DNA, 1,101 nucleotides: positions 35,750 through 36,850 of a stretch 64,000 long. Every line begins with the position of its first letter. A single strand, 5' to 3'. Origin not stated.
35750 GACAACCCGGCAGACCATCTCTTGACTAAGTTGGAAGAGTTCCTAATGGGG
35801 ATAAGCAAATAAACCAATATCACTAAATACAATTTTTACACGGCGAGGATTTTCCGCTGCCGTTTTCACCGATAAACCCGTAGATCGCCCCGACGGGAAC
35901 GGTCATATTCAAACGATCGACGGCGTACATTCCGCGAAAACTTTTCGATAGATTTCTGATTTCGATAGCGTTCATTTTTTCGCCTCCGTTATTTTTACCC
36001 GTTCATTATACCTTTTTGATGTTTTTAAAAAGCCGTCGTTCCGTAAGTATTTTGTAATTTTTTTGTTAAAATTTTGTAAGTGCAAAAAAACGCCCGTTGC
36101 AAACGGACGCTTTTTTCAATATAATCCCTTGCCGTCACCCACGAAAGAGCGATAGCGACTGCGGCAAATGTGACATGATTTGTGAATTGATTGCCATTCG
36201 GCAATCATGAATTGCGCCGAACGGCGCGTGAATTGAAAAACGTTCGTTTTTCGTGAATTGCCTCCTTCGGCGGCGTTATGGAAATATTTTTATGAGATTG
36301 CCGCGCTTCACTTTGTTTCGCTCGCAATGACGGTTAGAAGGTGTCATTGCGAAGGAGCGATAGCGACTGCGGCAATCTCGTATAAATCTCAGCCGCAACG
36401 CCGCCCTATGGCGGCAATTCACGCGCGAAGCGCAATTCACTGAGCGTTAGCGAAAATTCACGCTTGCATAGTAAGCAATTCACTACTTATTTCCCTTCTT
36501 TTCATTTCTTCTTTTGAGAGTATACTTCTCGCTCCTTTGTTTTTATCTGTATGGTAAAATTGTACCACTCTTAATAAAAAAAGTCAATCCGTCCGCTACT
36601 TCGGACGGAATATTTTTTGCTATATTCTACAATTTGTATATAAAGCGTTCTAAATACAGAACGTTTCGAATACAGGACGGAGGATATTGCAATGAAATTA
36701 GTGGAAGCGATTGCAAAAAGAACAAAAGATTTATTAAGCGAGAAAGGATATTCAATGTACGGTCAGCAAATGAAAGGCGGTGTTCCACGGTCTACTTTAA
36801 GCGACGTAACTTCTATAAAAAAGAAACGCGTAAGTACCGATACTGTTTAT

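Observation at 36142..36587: Branched ladder palindrome: 4 x (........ + private hairpin), a central hairpin, then 4 x (private hairpin + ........), with its own promoter and terminator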

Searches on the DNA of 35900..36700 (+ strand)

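Call 11: search_rna_families(source=window, start=35900, end=36700, threshold=evalue, max_evalue=10, show_alignments=3)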
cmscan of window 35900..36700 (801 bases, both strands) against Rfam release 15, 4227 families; matches with E-value up to 10: 12.
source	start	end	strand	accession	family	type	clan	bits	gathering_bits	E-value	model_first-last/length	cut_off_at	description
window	36572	36669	-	RF04342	Plastid-psbA-1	Cis-reg;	CL00153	21.4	54.3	3.7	1-114/114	no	Plastid-psbA-1 3UTR RNA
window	36576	36650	-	RF02371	PyrG_leader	Cis-reg; leader;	-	19.1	65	9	1-78/78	no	PyrG leader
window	36279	36391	-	RF03916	MIR400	Gene; miRNA;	-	18.9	83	0.6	1-103/103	no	MIR400 microRNA precursor family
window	36412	36485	-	RF01706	Gut-1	Gene; sRNA;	-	17.8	50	1.2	1-77/77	no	Gut-1 RNA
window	36586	36611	+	RF03995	mir-7957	Gene; miRNA;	-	17.2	76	3.6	1-59/59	no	mir-7957 microRNA precursor family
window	36205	36303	+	RF01706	Gut-1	Gene; sRNA;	-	16.6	50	2.4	1-77/77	no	Gut-1 RNA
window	36046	36169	+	RF02322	TtnuHACA15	Gene; snRNA; snoRNA; HACA-box;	-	15.9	100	7.4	1-117/117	no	Tetrahymena snoRNA TtnuHACA15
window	36083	36171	-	RF00506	Thr_leader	Cis-reg; leader;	-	15.7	55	3.9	1-118/118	no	Threonine operon leader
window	36540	36686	+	RF03532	SQ2397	Cis-reg;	-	15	100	6.3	1-243/243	no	Cis-regulator of HTH transcription factor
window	36382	36432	-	RF02968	DUF3800-IX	Gene; sRNA;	-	14.6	36.8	6.5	1-67/67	no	DUF3800-IX RNA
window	36166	36208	+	RF01728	STAXI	Gene; sRNA;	-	11.6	40.5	6.7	110-150/153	no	STAXI RNA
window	36295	36456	+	RF01469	rli33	Gene; sRNA;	CL00114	11.3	46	1.4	1-532/532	no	Listeria sRNA rli33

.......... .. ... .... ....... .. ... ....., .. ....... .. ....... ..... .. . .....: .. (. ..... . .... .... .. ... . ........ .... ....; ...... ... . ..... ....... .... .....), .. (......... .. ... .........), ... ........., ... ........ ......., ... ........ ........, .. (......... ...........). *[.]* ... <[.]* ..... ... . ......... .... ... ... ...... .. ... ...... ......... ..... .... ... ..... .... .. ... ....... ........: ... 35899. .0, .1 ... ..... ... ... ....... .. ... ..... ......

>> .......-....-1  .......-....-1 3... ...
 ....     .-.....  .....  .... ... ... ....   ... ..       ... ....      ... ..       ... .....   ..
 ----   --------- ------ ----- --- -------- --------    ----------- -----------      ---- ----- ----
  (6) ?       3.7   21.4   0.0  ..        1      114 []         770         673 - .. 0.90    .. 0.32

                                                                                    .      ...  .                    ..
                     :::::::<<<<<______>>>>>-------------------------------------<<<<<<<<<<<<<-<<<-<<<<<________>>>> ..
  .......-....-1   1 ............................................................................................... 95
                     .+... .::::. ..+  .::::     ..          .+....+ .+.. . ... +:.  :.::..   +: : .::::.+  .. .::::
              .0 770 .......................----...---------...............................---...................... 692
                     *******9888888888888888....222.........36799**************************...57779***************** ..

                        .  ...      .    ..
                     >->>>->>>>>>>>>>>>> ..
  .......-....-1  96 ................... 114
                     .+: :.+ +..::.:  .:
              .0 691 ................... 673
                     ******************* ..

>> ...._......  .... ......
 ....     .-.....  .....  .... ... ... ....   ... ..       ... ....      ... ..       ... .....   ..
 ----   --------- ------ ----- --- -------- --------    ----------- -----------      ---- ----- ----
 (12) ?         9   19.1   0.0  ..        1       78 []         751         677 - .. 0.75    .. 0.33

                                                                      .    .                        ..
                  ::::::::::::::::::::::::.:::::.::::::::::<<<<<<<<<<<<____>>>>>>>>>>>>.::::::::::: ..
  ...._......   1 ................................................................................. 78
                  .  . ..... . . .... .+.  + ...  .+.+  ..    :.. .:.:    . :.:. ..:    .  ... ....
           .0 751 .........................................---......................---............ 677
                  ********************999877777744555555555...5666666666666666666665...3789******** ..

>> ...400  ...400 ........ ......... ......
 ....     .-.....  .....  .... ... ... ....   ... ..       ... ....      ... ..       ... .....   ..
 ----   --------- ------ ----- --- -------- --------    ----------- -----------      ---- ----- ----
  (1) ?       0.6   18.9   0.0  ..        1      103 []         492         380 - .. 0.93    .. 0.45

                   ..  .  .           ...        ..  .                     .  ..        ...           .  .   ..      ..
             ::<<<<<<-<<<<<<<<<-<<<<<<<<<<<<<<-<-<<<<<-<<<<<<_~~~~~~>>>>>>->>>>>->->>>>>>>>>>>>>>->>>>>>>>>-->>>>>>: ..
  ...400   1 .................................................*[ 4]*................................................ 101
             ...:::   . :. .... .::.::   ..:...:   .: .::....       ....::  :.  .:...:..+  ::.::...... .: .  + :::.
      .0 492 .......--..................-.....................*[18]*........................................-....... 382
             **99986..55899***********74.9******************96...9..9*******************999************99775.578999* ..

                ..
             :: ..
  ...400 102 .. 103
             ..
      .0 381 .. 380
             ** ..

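Call 24: search_dna_similar(query=window:36286-36387:+, collection=plasmids, mode=distant, max_evalue=0.1, max_rows=30)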
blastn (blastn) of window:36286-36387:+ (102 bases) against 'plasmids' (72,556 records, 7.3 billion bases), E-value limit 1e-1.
Records with a match: 2; places in all: 3; records where one place covers at least 80% of the query: 0.
Best place of each record, by identity: 90-95% 2.
By first word of the organism name: Fischerella 1; Hymenobacter 1.
By predicted mobility (MOB-suite, as given by PLSDB): non-mobilizable 2.
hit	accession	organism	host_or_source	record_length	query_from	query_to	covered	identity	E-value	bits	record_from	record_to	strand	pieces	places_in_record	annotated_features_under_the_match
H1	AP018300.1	Fischerella sp. NIES-4106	-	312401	8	46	38%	92.3%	3e-6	58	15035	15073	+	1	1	none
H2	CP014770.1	Hymenobacter psoromatis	Lichen,single cell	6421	10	46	36%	91.9%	4e-5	55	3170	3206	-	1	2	none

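Call 25: search_dna_similar(query=window:36084-36620:+, collection=phages, mode=distant, max_evalue=0.1, max_rows=20)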
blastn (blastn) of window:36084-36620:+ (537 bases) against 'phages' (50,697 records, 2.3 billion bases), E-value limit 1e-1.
Records with a match: 1; places in all: 1; records where one place covers at least 80% of the query: 0.
Best place of each record, by identity: 90-95% 1.
By first word of the organism name: Vibrio 1.
By host as written in the record: Vibrio parahaemolyticus 1.
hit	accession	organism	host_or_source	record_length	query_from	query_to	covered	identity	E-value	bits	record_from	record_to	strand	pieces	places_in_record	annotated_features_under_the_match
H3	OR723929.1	Vibrio phage vB_VpaP_SJSY21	Vibrio parahaemolyticus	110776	32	67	7%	91.7%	4e-3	49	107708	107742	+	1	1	hypothetical protein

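Call 26: get_annotated_region(hit=H1, flank=1500)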
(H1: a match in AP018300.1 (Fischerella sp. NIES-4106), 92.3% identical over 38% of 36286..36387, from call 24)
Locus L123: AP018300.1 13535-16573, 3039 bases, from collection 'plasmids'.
description: Fischerella sp. NIES-4106 plasmid plasmid2 DNA, complete genome
organism: Fischerella sp. NIES-4106 (NCBI taxid 2005456)
taxonomy: Bacteria; Cyanobacteriota; Cyanophyceae; Nostocales; Hapalosiphonaceae; Fischerella; Fischerella sp. NIES-4106
host: -; source: -; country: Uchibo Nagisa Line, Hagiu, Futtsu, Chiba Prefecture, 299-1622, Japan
typing (MOB-suite, as given by PLSDB): non-mobilizable; replicon rep_cluster_788
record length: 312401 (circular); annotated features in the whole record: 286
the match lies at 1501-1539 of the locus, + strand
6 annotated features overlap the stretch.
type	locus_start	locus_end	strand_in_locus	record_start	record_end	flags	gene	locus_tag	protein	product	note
CDS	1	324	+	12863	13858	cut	-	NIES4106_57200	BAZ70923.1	alpha/beta hydrolase fold-3 domain protein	-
CDS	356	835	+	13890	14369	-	-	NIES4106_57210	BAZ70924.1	hypothetical protein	-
CDS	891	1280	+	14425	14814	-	-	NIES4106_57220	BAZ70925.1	hypothetical protein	-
CDS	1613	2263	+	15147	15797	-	-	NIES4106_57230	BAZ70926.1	MOSC domain-containing protein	-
CDS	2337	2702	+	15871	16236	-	-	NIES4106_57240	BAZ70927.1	hypothetical protein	-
CDS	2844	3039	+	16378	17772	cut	-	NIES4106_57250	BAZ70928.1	pyridine nucleotide-disulfide oxidoreductase dimerization region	-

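Call 27: get_annotated_region(hit=H2, flank=1500)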
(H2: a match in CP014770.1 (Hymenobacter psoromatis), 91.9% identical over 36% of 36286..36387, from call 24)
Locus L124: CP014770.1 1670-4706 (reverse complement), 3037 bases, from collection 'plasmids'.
description: Hymenobacter psoromatis strain PAMC 26554 plasmid unnamed2, complete sequence
organism: Hymenobacter psoromatis (NCBI taxid 1484116)
taxonomy: Bacteria; Bacteroidota; Cytophagia; Cytophagales; Hymenobacteraceae; Hymenobacter; Hymenobacter psoromatis
host: -; source: Lichen,single cell; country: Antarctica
typing (MOB-suite, as given by PLSDB): non-mobilizable
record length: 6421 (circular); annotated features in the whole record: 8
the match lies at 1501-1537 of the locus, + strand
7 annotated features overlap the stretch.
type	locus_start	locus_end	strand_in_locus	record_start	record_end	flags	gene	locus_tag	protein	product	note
CDS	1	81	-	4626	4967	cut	-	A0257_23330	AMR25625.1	pyrophosphatase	-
CDS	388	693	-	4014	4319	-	-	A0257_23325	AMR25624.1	hypothetical protein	-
CDS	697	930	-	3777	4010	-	-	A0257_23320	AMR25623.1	hypothetical protein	-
CDS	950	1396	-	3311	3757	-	-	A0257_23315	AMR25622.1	D-tyrosyl-tRNA(Tyr) deacylase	-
CDS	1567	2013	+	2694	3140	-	-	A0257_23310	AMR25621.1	D-tyrosyl-tRNA(Tyr) deacylase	-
CDS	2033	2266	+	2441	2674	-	-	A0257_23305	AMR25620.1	hypothetical protein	-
CDS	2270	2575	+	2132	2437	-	-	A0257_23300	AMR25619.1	hypothetical protein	-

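Call 41: search_rna_families(sources=[L081, L082, L083, L084, L085, L086, L087, L088, L089, L090, L123, L124], threshold=gathering)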
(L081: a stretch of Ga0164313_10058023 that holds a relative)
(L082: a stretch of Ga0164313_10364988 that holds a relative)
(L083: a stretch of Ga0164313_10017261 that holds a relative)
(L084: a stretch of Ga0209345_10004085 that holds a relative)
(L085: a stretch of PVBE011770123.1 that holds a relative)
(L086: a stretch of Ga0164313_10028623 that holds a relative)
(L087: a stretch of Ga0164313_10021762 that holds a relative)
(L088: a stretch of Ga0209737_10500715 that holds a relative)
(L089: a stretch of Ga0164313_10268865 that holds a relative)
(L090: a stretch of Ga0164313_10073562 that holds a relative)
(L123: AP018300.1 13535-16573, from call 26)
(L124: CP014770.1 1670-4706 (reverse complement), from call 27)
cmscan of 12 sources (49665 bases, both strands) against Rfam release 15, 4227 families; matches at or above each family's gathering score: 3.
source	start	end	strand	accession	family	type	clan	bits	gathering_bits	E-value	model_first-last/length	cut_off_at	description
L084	287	3049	-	RF02541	LSU_rRNA_bacteria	Gene; rRNA;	CL00112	2715.8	50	0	1-2925/2925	no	Bacterial large subunit ribosomal RNA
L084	23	137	-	RF00001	5S_rRNA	Gene; rRNA;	CL00113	95.2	38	1.7e-19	1-120/120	no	5S ribosomal RNA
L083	5974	6045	-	RF00005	tRNA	Gene; tRNA;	CL00001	64.4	29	8.3e-12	1-71/71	no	tRNA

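Call 60: search_dna_similar(query=window:36084-36620:+, collection=plasmids, mode=distant, max_evalue=1, max_rows=30)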
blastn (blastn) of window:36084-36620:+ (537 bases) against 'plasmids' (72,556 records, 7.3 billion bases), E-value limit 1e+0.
Records with a match: 12; places in all: 13; records where one place covers at least 80% of the query: 0.
Best place of each record, by identity: 90-95% 2; 80-90% 10.
By first word of the organism name: Pantoea 9; Fischerella 1; Hymenobacter 1; Azospirillum 1.
By predicted mobility (MOB-suite, as given by PLSDB): non-mobilizable 11; mobilizable 1.
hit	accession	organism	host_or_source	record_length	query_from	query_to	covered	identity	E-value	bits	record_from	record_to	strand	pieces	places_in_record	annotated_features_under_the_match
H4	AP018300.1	Fischerella sp. NIES-4106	-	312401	210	248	7%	92.3%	2e-5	58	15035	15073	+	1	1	none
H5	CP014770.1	Hymenobacter psoromatis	Lichen,single cell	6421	212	248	7%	91.9%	3e-4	55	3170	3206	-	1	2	none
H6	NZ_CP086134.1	Pantoea agglomerans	Humulus lupulus,fresh green hop cones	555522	201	236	7%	86.1%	5e-1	43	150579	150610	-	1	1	none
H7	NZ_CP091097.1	Pantoea agglomerans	whole organism,Perithecium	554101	201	236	7%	86.1%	5e-1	43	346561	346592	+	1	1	none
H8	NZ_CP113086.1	Pantoea agglomerans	Red Topaz apple blossom from from ...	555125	201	236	7%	86.1%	5e-1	43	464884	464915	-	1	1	none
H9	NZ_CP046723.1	Pantoea agglomerans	pure culture,cherry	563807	201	236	7%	86.1%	5e-1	43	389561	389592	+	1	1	none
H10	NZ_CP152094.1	Pantoea agglomerans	-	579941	201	236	7%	86.1%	5e-1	43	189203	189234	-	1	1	none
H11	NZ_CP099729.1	Pantoea agglomerans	cell culture,Rotten Potato Tubers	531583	201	236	7%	86.1%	5e-1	43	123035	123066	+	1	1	none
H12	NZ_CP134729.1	Pantoea agglomerans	cell culture,stem [BTO:0001300],Rubus ...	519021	201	236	7%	86.1%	5e-1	43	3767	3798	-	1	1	none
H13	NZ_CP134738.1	Pantoea agglomerans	cell culture,Water from creek adjacent ...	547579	201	236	7%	86.1%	5e-1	43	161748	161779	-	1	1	none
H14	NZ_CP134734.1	Pantoea agglomerans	cell culture,Water from main ditch ...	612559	201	236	7%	86.1%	5e-1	43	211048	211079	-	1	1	none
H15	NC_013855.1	Azospirillum sp. B510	-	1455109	315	348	6%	88.6%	5e-1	43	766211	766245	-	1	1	record has no annotation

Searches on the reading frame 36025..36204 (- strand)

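Call 33: search_protein_families(library=pfam, proteins=[window:36025-36204:-], max_evalue=1)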
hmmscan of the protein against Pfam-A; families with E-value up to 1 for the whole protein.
window:36025-36204:- (59 aa): 1 family
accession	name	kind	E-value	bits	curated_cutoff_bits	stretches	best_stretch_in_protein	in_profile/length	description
PF19634.4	DUF6137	-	0.099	13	25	1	23-48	33-58/82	Family of unknown function (DUF6137)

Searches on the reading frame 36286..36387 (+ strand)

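Call 71: search_protein_families(library=pfam, proteins=[L123:356-835:+, L123:891-1280:+, L124:388-693:-, L124:697-930:-, L124:950-1396:-], max_evalue=0.01)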
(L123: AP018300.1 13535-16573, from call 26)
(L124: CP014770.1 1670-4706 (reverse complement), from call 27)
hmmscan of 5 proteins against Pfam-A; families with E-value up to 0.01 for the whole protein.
L123:356-835:+ (159 aa): 3 families
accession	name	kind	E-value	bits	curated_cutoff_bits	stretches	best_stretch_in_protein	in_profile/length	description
PF07080.17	DUF1348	-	2.3e-66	222.1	22.1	1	12-141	1-130/130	Protein of unknown function (DUF1348)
PF12680.13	SnoaL_2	-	0.00016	22.7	27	1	28-106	6-85/102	SnoaL-like domain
PF14534.12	DUF4440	-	0.0017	19.2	25.2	1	25-101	7-83/107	Domain of unknown function (DUF4440)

L123:891-1280:+ (129 aa): 1 family
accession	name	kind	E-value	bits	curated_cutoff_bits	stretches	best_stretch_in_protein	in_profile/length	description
PF03625.19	DUF302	-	2.3e-24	85.5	23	1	38-100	1-63/63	Domain of unknown function DUF302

L124:388-693:- (101 aa): 1 family
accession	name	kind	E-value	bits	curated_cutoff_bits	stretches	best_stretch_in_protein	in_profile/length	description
PF18480.7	DUF5615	-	9.6e-21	74.2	23.8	1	3-96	2-99/110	Domain of unknown function (DUF5615)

L124:697-930:- (77 aa): 1 family
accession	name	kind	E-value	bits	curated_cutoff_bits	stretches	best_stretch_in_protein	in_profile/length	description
PF04255.20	DUF433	-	2e-23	82.4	23.6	1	9-64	1-56/56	Protein of unknown function (DUF433)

L124:950-1396:- (148 aa): 1 family
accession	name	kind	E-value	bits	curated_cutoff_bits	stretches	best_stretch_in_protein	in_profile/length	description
PF02580.21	Tyr_Deacylase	-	1.2e-58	198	25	1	2-145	1-144/144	D-Tyr-tRNA(Tyr) deacylase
